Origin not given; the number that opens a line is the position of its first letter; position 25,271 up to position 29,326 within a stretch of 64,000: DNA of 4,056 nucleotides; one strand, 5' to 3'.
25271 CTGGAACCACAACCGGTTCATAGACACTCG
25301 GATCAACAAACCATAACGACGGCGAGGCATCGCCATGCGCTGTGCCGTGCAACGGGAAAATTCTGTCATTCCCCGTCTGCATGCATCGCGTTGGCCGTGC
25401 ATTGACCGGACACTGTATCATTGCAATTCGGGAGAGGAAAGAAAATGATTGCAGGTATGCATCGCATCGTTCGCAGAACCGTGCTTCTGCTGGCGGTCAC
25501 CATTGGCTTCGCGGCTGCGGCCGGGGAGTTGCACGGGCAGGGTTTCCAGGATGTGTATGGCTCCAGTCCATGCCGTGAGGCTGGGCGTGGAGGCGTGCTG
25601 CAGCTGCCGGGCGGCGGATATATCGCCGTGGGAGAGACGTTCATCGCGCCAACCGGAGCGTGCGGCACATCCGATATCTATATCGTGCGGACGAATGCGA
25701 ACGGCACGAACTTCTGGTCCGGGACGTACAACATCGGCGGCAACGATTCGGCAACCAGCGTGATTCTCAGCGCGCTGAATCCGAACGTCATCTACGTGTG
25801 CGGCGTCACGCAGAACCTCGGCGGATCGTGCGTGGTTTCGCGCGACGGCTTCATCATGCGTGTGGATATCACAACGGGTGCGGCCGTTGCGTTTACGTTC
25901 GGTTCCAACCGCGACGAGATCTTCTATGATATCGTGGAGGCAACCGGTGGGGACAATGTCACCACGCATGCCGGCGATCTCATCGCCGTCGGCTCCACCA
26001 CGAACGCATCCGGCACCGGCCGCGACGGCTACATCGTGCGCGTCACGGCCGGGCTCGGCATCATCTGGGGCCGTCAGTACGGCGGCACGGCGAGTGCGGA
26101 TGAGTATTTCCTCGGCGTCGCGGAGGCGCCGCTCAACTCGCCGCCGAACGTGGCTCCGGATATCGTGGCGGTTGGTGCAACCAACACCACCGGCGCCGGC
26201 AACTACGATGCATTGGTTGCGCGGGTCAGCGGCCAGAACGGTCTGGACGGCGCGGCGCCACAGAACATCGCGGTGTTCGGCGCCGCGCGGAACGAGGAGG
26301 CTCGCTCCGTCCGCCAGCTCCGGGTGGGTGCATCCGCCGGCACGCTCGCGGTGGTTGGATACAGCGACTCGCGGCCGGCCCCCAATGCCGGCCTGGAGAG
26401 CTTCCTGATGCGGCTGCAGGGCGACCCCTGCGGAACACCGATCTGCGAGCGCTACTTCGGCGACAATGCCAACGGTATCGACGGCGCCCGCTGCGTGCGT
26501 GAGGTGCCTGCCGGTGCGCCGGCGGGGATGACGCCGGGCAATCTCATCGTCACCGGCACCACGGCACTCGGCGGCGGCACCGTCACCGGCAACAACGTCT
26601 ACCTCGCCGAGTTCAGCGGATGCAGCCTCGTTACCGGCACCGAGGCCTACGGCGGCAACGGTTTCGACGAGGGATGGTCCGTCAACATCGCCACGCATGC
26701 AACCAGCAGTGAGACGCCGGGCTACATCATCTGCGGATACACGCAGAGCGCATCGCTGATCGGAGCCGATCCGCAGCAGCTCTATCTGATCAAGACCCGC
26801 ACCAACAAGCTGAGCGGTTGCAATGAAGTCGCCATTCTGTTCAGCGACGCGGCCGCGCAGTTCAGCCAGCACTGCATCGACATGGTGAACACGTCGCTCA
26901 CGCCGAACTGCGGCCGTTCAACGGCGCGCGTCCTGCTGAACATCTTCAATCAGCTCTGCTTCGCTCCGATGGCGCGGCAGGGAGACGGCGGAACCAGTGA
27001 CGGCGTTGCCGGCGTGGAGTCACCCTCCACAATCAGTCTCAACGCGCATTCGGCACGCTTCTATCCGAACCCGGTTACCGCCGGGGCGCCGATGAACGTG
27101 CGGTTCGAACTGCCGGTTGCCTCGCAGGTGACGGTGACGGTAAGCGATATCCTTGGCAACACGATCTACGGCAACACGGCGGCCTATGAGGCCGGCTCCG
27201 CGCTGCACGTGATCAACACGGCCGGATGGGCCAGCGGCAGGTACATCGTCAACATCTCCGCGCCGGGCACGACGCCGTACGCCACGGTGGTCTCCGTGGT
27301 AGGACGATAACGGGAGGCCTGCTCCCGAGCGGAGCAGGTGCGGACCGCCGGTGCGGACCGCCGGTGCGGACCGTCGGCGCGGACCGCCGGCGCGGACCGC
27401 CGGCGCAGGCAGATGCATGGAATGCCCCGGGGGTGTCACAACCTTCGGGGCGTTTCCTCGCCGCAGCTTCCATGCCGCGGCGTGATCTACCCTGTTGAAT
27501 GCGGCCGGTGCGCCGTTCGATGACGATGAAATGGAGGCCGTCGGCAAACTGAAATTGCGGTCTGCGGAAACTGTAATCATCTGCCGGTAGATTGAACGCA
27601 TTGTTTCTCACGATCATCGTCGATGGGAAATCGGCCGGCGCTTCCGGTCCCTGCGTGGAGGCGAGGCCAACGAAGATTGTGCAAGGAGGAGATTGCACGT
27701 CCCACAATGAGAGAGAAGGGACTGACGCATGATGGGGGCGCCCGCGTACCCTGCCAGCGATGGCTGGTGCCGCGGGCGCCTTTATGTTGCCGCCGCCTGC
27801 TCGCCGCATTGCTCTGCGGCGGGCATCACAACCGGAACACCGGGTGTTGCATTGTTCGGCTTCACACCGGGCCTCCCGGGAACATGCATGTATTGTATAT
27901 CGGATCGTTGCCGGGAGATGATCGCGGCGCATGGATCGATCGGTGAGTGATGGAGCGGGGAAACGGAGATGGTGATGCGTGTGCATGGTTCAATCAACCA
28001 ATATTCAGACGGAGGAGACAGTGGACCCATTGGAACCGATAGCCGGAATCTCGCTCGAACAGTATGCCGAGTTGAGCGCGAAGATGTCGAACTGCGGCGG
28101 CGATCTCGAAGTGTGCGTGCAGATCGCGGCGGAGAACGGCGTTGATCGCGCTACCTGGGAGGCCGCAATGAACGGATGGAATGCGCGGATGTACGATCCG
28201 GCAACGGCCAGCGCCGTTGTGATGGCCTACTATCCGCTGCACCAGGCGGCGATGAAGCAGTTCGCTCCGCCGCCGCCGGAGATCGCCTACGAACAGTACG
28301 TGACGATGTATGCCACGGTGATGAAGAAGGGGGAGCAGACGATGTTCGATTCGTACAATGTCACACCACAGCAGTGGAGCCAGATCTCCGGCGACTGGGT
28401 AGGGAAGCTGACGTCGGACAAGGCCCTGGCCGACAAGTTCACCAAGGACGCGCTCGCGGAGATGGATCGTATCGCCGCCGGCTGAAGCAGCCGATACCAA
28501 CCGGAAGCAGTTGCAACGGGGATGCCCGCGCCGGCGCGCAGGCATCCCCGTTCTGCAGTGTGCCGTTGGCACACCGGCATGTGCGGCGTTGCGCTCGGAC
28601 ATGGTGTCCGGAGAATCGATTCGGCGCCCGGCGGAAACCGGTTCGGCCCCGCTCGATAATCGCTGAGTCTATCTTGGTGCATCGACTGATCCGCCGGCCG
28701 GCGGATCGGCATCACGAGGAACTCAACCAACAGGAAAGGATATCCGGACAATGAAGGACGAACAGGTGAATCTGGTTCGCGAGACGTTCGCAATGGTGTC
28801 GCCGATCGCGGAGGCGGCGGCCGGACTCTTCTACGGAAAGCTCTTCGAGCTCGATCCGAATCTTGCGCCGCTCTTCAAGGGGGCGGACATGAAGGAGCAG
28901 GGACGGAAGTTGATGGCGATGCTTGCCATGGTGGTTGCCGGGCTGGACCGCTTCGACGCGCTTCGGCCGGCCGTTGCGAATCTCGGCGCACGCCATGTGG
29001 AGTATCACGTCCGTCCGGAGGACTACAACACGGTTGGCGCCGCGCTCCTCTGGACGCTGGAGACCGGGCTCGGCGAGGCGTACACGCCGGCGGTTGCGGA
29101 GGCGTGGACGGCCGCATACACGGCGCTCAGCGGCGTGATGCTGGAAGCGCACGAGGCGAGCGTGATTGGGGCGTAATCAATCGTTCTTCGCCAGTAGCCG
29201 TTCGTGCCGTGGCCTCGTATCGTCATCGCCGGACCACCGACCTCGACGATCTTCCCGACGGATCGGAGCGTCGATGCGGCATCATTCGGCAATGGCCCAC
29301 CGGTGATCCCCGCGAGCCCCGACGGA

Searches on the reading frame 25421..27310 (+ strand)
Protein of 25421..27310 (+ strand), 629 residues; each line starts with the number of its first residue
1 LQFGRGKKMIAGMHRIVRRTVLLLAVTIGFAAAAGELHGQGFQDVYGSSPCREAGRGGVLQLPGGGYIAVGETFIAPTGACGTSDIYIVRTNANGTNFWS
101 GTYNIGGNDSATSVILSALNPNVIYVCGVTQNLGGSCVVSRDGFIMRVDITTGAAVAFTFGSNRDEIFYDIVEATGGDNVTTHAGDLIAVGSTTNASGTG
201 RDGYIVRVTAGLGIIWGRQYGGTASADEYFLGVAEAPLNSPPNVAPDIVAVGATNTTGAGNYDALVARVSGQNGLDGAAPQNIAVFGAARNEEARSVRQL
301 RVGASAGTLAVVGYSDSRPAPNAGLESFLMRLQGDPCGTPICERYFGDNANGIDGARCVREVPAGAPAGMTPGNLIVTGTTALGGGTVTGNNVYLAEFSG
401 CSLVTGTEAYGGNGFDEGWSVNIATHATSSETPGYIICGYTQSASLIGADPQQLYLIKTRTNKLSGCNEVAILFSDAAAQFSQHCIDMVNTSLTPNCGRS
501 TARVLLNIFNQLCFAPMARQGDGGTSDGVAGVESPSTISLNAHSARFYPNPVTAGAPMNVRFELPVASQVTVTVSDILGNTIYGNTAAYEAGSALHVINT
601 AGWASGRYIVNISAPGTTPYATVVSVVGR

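Call 20: search_protein_families(library=pfam, proteins=[window:25421-27310:+], max_evalue=0.001)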
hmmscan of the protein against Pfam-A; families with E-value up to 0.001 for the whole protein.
window:25421-27310:+ (629 aa): 2 families
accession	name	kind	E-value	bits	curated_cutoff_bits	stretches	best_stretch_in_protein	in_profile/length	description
PF18962.6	Por_Secre_tail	-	1e-06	29.4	27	1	548-616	2-66/75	Secretion system C-terminal sorting domain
PF11589.14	DUF3244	-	0.00095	19.5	25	0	555-614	28-85/96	Domain of unknown function (DUF3244)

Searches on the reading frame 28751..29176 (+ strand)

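Call 77: search_protein_families(library=pfam, proteins=[window:28751-29176:+], max_evalue=0.001)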
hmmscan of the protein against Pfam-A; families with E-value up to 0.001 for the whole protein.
window:28751-29176:+ (141 aa): 1 family
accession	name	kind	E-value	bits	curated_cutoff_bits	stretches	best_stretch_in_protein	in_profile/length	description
PF00042.28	Globin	-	2.3e-16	60.8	22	1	27-130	3-117/117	Globin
